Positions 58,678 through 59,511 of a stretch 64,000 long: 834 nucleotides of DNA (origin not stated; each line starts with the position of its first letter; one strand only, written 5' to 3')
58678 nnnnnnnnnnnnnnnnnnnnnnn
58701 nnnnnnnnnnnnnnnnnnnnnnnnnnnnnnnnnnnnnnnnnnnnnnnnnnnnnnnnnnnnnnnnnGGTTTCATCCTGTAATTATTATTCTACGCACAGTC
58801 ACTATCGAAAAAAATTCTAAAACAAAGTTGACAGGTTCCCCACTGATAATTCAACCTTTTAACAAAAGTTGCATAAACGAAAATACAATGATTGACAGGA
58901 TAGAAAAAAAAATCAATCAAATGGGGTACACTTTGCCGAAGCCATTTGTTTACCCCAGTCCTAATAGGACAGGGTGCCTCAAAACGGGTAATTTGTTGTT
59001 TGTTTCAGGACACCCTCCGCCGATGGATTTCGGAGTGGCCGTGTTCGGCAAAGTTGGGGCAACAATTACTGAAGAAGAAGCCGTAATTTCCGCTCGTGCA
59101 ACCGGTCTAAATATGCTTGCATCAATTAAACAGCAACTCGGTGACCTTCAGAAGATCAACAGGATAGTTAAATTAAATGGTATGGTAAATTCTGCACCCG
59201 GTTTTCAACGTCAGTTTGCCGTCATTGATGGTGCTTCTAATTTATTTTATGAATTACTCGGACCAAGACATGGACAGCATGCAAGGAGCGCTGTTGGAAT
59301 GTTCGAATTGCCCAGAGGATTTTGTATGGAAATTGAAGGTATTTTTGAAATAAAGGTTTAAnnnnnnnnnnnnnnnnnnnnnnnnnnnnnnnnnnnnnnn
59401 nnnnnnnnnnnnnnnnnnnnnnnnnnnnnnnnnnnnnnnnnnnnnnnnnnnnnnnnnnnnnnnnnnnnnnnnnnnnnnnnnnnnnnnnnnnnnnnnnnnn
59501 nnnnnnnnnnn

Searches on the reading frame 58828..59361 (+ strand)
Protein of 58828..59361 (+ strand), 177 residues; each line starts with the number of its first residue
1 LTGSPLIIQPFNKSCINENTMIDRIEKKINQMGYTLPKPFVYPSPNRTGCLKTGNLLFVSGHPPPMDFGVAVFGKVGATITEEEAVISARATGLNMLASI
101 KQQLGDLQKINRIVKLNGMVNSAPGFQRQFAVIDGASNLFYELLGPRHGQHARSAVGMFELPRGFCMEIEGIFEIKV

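Call 25: search_protein_families(library=pfam, proteins=[window:58828-59361:+])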
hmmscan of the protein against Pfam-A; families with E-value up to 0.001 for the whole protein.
window:58828-59361:+ (177 aa): 2 families
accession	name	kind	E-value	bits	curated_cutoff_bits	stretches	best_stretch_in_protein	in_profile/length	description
PF14588.11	YjgF_endoribonc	-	6.2e-11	42.7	35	1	54-154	28-127/148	YjgF/chorismate_mutase-like, putative endoribonuclease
PF01042.26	Ribonuc_L-PSP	-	3.8e-06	27.4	27.3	1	51-172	15-118/121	Endoribonuclease L-PSP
